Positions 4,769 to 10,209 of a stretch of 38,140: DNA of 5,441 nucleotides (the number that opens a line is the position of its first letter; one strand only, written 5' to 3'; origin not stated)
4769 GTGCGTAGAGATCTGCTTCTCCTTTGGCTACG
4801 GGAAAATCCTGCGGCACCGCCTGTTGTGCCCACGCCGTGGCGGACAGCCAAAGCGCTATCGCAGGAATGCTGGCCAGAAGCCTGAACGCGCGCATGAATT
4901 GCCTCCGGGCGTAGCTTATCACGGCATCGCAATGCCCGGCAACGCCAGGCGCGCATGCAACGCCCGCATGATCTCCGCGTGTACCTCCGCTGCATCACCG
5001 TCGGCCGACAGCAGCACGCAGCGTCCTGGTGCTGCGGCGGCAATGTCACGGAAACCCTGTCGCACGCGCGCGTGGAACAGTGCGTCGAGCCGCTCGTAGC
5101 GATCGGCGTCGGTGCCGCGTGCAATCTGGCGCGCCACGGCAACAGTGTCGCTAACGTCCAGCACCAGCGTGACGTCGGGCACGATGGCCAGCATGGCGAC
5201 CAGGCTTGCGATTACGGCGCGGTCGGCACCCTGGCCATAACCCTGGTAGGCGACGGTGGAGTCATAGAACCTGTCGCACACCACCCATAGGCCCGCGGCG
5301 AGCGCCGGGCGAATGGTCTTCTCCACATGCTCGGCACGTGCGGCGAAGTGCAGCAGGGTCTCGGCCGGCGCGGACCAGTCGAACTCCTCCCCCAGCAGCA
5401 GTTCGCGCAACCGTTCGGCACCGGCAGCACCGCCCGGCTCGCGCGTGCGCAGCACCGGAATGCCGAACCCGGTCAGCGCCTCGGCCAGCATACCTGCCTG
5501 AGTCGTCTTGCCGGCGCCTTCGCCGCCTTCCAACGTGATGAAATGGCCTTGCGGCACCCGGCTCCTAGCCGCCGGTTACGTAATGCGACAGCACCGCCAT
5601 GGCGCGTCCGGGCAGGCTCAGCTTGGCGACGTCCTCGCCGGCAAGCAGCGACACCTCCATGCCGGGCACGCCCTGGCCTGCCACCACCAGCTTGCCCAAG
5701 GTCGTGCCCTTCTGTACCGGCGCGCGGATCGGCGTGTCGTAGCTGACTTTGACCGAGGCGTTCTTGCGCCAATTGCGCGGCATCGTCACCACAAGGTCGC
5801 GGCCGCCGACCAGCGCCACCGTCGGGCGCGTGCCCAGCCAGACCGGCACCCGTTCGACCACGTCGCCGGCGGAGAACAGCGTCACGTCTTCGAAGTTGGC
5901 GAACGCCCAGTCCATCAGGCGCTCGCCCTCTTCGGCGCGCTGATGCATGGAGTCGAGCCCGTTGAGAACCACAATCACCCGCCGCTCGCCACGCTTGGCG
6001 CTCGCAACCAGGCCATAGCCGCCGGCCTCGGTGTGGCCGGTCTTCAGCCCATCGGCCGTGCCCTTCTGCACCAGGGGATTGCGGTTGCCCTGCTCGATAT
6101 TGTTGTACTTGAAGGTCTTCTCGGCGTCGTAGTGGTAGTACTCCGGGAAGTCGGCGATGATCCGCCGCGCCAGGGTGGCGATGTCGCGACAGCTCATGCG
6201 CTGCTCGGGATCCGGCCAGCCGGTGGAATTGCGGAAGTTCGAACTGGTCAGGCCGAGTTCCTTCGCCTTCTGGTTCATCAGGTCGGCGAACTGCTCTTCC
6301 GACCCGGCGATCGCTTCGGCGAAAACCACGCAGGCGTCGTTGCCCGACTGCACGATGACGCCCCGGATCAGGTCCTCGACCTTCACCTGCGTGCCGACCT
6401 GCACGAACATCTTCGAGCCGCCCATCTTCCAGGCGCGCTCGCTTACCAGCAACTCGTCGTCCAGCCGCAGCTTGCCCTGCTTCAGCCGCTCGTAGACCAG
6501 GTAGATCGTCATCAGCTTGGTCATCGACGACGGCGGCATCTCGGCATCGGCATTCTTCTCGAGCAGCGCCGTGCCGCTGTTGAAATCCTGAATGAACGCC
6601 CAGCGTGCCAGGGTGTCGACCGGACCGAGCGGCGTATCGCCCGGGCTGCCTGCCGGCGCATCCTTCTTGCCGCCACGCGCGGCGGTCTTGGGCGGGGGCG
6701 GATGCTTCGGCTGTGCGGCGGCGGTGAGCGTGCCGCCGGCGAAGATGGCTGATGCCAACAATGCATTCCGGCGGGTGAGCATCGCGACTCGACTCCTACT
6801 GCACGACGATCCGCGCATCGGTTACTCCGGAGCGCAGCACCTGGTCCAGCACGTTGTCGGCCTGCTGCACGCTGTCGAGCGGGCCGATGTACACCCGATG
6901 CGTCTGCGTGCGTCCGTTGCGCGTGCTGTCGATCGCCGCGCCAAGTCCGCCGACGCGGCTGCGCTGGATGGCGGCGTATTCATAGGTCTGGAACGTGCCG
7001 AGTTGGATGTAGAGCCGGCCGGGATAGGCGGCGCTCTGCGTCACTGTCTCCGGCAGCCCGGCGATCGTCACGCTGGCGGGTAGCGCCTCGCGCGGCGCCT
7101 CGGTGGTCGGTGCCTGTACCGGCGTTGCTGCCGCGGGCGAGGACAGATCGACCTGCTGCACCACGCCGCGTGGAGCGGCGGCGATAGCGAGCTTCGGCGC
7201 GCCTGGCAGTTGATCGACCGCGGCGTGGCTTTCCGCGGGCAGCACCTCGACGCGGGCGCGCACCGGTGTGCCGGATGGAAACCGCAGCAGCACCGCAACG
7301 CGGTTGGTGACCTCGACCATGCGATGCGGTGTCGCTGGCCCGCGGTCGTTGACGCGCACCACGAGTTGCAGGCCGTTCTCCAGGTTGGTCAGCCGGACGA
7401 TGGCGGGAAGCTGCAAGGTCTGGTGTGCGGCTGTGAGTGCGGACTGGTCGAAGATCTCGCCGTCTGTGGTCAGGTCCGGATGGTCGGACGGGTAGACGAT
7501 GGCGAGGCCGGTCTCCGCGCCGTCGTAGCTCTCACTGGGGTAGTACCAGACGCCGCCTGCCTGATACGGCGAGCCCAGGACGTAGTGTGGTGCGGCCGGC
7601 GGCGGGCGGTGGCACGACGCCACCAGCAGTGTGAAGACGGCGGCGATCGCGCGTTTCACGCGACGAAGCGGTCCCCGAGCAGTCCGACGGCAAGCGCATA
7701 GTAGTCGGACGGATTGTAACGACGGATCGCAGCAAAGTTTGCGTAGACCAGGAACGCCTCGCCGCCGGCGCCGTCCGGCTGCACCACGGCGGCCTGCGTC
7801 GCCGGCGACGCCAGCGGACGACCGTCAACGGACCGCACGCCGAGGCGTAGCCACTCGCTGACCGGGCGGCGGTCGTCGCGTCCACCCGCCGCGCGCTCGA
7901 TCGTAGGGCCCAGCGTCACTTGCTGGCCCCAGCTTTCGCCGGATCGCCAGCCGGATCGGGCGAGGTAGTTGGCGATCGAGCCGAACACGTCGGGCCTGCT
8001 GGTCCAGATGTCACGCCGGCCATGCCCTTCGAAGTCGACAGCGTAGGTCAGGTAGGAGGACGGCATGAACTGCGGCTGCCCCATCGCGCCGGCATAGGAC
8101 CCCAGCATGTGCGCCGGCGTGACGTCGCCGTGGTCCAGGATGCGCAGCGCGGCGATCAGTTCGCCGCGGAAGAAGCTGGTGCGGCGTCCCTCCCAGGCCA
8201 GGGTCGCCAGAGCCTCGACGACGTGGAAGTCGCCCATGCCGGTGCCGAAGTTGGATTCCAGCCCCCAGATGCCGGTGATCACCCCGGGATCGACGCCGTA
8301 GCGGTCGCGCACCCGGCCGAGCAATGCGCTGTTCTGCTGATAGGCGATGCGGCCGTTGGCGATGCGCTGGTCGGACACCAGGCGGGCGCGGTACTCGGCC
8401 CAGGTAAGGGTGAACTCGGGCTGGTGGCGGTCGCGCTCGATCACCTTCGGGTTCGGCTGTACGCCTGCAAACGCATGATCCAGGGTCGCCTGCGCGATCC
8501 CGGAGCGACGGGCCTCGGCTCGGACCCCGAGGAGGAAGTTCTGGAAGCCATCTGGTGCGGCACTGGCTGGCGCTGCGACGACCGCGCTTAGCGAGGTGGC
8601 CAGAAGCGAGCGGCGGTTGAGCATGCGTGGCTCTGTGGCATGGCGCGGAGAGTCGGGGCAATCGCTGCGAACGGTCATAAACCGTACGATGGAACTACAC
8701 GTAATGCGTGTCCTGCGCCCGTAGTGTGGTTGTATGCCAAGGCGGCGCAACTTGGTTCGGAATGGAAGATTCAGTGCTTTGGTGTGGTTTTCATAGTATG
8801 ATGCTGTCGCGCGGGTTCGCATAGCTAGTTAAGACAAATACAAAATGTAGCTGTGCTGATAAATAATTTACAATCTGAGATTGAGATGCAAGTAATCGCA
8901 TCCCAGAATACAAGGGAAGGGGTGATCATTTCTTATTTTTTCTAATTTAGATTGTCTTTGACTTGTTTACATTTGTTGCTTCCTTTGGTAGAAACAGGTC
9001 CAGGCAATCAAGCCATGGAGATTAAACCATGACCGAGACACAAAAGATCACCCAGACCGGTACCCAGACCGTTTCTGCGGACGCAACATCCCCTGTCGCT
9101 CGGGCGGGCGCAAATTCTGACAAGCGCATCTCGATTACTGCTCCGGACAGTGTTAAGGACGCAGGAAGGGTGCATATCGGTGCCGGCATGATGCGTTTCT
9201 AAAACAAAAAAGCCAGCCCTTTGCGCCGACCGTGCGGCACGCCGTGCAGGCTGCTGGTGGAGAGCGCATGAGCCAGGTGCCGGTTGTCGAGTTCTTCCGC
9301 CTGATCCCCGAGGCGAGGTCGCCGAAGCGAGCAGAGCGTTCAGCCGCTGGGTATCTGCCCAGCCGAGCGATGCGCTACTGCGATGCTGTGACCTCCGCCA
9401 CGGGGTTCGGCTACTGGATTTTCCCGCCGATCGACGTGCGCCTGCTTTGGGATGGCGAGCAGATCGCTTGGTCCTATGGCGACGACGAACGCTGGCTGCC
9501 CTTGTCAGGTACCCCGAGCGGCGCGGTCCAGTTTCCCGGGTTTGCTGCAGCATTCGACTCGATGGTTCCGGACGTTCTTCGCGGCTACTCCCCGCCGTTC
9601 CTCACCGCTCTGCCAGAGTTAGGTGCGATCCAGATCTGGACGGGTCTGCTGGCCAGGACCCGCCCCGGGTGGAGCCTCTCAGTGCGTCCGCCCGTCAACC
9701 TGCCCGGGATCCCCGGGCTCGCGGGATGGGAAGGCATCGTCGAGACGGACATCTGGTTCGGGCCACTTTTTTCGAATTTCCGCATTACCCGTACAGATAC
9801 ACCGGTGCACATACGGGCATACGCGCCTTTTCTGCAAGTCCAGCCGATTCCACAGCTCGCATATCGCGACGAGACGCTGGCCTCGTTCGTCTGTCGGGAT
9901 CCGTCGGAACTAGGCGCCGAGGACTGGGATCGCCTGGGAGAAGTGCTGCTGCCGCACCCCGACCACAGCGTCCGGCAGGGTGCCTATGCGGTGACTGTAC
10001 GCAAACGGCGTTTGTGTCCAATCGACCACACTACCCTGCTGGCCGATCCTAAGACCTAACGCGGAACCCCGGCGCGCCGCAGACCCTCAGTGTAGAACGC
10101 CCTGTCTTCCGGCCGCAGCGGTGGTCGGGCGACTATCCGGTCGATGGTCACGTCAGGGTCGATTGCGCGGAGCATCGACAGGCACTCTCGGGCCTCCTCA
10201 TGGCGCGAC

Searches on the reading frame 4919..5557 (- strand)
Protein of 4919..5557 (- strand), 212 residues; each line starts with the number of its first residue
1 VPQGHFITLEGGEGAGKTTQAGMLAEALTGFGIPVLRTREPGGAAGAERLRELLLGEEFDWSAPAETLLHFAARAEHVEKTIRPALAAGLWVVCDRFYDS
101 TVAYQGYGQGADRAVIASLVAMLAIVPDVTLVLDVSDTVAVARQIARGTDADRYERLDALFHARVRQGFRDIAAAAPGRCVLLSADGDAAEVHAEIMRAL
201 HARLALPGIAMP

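Call 74: search_protein_families(library=pfam, proteins=[window:4919-5557:-], max_evalue=0.0001)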
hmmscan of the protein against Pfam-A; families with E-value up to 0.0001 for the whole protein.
window:4919-5557:- (212 aa): 2 families
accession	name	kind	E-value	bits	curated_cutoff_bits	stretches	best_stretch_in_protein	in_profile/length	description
PF02223.23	Thymidylate_kin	-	1.3e-39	136.2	27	1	9-196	1-185/185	Thymidylate kinase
PF13521.12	AAA_28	-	4.6e-08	33.9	27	1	7-163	2-144/164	AAA domain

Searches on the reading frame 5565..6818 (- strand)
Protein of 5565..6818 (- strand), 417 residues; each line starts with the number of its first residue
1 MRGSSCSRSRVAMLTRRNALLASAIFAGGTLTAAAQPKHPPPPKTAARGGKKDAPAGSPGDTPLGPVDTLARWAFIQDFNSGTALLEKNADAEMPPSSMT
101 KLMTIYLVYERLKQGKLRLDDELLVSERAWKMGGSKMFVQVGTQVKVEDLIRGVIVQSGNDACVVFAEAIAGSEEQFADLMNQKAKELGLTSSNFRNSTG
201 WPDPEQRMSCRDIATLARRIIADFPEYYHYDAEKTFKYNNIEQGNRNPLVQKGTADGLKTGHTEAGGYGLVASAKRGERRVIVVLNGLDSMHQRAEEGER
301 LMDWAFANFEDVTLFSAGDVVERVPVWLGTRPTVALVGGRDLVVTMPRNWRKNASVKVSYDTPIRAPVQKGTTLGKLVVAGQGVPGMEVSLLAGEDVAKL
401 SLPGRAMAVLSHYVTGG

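Call 74: search_protein_families(library=pfam, proteins=[window:5565-6818:-], max_evalue=0.0001)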
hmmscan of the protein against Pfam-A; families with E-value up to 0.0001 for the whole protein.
window:5565-6818:- (417 aa): 3 families
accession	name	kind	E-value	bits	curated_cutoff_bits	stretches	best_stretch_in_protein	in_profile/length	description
PF00768.25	Peptidase_S11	-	6.6e-68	229.2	27.6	1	69-285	10-235/239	D-alanyl-D-alanine carboxypeptidase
PF07943.18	PBP5_C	-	1.4e-17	64.1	21.2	1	309-399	1-91/91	Penicillin-binding protein 5, C-terminal domain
PF13354.11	Beta-lactamase2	-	3.5e-14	53.1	22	1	75-222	3-148/214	Beta-lactamase enzyme family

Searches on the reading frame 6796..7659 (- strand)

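Call 74: search_protein_families(library=pfam, proteins=[window:6796-7659:-], max_evalue=0.0001)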
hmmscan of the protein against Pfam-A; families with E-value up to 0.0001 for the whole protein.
window:6796-7659:- (287 aa): 2 families
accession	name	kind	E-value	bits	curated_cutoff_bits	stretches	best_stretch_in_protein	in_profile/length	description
PF03330.24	DPBB_1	-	1.3e-09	38.6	28.8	1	50-123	3-69/83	Lytic transglycolase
PF05036.18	SPOR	-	2.1e-06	28.4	21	1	213-274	2-64/76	SPOR domain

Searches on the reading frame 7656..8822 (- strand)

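Call 74: search_protein_families(library=pfam, proteins=[window:7656-8822:-], max_evalue=0.0001)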
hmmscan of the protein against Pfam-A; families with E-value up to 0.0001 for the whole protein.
window:7656-8822:- (388 aa): 1 family
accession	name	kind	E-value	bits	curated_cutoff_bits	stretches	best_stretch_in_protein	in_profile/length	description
PF13406.11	SLT_2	-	2.9e-114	381.6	24.3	1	93-384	2-292/292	Transglycosylase SLT domain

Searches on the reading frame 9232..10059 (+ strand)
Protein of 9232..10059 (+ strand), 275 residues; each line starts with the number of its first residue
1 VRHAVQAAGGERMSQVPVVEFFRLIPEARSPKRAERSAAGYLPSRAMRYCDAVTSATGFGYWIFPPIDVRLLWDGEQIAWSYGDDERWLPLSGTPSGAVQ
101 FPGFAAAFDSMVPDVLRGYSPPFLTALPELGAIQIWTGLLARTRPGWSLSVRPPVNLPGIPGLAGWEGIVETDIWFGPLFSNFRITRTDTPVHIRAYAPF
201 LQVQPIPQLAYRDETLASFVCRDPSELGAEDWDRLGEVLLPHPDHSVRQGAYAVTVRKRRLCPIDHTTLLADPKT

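Call 74: search_protein_families(library=pfam, proteins=[window:9232-10059:+], max_evalue=0.0001)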
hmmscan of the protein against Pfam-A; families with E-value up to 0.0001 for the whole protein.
window:9232-10059:+ (275 aa): 1 family
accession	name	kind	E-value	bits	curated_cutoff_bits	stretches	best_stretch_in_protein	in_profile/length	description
PF19541.4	DUF6065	-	3.5e-09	36.9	26.6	1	131-208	85-161/236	Family of unknown function (DUF6065)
